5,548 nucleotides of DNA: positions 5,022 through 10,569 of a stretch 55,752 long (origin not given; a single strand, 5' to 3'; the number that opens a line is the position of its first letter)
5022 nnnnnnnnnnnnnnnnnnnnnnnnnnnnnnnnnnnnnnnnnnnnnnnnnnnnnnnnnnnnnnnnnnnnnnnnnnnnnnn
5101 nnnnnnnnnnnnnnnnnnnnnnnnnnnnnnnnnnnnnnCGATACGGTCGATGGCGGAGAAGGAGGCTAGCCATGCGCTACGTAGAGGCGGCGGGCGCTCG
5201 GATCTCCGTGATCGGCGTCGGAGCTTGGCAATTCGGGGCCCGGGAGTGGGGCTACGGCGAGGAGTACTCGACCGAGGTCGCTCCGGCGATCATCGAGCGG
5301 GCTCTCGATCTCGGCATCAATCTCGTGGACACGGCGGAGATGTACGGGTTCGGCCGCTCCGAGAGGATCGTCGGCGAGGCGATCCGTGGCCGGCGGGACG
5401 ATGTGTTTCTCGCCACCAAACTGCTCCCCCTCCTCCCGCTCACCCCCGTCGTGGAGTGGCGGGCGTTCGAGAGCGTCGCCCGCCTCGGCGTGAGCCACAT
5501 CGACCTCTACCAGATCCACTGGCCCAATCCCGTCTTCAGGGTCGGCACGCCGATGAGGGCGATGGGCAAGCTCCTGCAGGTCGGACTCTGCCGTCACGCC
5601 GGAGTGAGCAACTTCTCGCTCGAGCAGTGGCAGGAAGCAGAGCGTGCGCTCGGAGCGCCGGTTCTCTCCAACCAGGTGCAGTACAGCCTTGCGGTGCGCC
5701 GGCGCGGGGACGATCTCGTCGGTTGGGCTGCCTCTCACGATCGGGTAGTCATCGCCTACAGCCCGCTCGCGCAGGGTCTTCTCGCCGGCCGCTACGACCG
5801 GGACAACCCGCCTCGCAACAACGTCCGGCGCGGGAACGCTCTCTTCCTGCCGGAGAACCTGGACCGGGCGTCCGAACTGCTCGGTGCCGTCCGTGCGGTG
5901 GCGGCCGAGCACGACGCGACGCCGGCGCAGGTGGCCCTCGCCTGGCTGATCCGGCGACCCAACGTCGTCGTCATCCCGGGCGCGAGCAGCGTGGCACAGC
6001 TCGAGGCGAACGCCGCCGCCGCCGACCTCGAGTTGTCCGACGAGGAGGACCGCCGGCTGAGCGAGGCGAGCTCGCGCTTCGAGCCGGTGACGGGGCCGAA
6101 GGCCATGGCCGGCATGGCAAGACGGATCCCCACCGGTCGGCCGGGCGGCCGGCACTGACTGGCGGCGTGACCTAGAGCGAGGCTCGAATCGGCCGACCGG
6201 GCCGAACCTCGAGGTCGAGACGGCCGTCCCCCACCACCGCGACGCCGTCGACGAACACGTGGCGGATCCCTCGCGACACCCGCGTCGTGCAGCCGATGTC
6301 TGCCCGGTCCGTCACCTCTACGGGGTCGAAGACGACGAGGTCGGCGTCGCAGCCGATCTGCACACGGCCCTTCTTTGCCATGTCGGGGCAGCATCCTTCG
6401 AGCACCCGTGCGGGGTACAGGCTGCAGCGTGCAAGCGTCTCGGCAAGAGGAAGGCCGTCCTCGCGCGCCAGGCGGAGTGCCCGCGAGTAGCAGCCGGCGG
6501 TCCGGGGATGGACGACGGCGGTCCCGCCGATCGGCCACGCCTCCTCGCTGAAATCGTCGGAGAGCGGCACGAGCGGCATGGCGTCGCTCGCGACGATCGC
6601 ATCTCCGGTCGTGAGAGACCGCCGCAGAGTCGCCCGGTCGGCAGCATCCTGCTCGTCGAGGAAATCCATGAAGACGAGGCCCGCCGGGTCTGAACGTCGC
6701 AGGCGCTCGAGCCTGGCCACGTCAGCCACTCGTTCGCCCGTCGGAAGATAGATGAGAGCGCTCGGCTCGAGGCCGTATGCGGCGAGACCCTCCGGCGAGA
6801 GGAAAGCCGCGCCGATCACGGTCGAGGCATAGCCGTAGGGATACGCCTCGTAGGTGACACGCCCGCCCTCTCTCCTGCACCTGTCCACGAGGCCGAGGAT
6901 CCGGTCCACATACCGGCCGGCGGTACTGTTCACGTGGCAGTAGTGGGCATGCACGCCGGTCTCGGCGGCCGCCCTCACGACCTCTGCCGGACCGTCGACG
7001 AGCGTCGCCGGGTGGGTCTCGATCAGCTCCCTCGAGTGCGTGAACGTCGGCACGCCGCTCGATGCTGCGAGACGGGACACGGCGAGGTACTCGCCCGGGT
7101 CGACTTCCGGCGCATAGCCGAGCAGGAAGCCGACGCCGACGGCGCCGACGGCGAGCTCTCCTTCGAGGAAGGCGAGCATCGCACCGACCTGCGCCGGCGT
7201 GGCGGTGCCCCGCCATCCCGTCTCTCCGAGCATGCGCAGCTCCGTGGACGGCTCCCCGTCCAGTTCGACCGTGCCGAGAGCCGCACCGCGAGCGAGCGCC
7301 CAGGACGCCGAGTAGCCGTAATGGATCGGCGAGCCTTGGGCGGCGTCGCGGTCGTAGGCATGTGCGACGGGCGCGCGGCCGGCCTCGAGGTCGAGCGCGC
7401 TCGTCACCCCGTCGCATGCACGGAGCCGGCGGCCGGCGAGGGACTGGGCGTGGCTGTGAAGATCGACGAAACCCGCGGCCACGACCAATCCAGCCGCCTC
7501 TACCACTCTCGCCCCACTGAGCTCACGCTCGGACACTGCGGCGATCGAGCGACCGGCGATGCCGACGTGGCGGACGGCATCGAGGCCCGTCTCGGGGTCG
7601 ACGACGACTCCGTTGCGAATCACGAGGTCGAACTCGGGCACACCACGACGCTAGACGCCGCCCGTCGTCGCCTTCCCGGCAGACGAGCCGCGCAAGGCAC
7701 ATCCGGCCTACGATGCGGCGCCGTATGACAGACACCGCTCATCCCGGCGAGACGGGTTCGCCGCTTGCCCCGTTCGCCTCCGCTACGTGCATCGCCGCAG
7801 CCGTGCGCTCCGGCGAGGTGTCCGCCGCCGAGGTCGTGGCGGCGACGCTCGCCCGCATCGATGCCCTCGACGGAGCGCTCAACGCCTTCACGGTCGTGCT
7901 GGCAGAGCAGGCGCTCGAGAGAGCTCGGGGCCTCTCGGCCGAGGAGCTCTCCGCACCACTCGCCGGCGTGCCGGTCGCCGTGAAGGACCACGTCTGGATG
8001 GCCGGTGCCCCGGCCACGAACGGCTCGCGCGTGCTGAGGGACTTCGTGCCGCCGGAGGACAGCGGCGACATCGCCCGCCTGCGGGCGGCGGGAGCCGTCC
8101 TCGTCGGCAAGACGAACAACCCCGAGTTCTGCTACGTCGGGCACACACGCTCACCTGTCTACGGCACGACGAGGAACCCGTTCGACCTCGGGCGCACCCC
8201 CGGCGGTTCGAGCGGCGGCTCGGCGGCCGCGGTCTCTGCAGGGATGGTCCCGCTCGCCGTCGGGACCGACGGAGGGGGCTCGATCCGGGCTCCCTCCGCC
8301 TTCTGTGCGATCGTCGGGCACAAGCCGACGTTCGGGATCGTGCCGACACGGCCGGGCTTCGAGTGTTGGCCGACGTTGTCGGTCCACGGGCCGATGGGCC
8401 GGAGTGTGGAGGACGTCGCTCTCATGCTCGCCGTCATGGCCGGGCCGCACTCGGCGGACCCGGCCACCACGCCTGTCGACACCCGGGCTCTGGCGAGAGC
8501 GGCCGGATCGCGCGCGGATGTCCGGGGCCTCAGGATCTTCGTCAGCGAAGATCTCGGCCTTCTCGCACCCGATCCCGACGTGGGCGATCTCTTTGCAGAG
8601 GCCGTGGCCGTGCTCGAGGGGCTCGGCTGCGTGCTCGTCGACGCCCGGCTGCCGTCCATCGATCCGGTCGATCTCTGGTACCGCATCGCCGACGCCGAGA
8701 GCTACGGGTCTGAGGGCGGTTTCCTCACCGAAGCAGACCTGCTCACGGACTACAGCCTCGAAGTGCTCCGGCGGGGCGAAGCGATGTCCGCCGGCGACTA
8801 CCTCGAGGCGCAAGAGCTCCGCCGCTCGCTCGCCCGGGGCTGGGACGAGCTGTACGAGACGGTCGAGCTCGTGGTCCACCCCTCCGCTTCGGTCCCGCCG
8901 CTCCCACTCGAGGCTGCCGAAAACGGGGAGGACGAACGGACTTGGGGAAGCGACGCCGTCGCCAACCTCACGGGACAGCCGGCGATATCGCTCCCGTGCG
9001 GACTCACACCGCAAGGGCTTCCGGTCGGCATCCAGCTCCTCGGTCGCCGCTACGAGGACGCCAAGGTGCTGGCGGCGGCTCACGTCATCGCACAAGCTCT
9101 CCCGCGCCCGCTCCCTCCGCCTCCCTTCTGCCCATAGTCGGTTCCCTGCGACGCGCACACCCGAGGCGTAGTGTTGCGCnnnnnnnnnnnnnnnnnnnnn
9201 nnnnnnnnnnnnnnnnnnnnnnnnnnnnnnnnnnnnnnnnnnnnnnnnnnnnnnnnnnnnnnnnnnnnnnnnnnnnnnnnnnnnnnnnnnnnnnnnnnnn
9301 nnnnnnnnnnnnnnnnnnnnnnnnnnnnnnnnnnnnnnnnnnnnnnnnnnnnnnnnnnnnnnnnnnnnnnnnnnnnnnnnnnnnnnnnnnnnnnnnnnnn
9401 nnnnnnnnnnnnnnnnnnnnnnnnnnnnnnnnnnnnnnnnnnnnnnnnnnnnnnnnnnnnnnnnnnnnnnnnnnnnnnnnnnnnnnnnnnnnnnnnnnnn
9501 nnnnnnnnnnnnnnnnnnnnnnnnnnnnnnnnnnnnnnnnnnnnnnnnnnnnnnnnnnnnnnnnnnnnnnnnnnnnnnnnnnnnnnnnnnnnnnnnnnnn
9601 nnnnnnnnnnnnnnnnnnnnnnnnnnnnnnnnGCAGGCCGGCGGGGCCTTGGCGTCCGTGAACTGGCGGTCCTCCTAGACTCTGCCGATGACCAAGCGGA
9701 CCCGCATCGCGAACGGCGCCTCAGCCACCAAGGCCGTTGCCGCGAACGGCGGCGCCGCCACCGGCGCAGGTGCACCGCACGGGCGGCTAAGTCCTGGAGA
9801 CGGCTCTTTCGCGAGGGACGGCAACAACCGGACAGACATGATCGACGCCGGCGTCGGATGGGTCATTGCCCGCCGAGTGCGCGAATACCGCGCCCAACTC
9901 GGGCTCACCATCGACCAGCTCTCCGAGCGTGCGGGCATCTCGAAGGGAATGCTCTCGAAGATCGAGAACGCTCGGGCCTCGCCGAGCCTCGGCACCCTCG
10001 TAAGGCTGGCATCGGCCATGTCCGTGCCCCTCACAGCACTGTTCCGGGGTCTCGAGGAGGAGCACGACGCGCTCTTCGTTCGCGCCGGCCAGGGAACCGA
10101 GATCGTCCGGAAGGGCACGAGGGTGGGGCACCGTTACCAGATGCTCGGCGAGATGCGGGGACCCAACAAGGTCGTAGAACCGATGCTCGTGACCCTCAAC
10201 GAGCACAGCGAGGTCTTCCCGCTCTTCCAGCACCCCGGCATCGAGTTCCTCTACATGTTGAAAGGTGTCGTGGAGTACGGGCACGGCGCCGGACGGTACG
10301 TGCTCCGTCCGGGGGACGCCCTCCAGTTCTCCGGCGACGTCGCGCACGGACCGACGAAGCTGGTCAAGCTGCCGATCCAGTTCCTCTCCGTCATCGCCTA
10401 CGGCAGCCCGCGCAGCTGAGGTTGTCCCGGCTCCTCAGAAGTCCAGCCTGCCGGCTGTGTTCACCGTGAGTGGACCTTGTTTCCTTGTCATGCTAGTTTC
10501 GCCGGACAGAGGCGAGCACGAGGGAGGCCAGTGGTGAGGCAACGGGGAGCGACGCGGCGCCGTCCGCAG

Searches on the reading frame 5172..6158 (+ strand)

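Call 8: search_protein_families(library=pfam, proteins=[window:5172-6158:+])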
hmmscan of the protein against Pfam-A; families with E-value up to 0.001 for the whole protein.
window:5172-6158:+ (328 aa): 1 family
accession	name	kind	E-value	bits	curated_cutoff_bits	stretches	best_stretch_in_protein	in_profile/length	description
PF00248.27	Aldo_ket_red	-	1.1e-65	222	24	1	14-299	2-289/291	Aldo/keto reductase family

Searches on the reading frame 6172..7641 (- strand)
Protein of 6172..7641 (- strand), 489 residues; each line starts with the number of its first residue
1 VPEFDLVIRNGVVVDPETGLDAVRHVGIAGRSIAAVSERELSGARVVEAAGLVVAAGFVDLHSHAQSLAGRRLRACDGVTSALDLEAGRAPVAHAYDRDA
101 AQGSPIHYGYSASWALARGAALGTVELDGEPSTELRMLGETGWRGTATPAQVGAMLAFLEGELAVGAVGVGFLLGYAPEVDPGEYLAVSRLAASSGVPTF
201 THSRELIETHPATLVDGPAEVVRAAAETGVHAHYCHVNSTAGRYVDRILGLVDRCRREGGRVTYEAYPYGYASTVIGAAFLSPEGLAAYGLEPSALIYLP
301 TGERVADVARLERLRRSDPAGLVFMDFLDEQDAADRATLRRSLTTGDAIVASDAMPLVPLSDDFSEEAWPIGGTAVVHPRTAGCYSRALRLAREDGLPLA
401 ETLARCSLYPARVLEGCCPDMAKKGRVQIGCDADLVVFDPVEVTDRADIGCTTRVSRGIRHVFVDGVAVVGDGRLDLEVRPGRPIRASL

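Call 8: search_protein_families(library=pfam, proteins=[window:6172-7641:-])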
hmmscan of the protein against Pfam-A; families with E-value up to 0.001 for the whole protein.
window:6172-7641:- (489 aa): 2 families
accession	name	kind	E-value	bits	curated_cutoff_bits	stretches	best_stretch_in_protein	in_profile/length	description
PF07969.17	Amidohydro_3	-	4.6e-15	56.5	29.7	1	45-470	1-472/472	Amidohydrolase family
PF01979.26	Amidohydro_1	-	4e-07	30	25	1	389-468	264-344/345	Amidohydrolase family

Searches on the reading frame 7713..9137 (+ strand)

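Call 8: search_protein_families(library=pfam, proteins=[window:7713-9137:+])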
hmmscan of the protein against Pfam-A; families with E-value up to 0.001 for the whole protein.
window:7713-9137:+ (474 aa): 1 family
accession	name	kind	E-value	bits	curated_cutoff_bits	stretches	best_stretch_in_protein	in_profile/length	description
PF01425.27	Amidase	-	5.5e-105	352.4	27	1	40-453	1-445/445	Amidase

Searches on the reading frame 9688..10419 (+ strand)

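Call 8: search_protein_families(library=pfam, proteins=[window:9688-10419:+])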
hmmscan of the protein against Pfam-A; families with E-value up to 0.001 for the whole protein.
window:9688-10419:+ (243 aa): 6 families
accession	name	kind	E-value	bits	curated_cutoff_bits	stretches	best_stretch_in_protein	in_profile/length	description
PF01381.28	HTH_3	-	6e-15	55.5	23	1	64-117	1-54/55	Helix-turn-helix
PF13560.12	HTH_31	-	1e-11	45.4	27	1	61-113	3-56/64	Helix-turn-helix domain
PF12844.13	HTH_19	-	2.1e-10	40.8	30.2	1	62-121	2-61/64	Helix-turn-helix domain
PF07883.17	Cupin_2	-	5.4e-09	36.1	27.2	1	167-235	2-69/70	Cupin domain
PF13443.12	HTH_26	-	1.5e-05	25.6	22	1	64-114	2-53/63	Cro/C1-type HTH DNA-binding domain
PF13413.12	HTH_25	-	0.00053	20.2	24.6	0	65-96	3-34/62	Helix-turn-helix domain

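Call 54: search_protein_families(library=ncbifam, proteins=[window:9688-10419:+], max_evalue=0.00001)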
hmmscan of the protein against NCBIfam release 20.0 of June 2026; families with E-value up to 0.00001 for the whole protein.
window:9688-10419:+ (243 aa): 6 families
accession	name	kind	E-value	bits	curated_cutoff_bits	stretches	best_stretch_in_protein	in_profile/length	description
NF006015.0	PRK08154.1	subfamily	4.2e-09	36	204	1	60-131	31-103/314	anaerobic benzoate catabolism transcriptional regulator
NF007408.0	PRK09943.1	equivalog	1.1e-08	34.9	211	1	59-212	7-156/185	HTH-type transcriptional regulator PuuR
TIGR03070.1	couple_hipB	subfamily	1.2e-08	34.8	71.65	1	60-111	3-54/58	type II toxin-antitoxin system Y4mF family antitoxin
NF046032.1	TransRegSlrRBacil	equivalog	2.4e-08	34.2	250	1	60-120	2-63/149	HTH-type transcriptional regulator SlrR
NF010465.0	PRK13890.1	equivalog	4.9e-08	33.1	96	1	72-134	18-80/121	conjugal transfer protein TrbA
NF041951.1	phage_RstR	subfamily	1.1e-06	28.8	80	1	60-124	3-67/108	RstR family transcriptional repressor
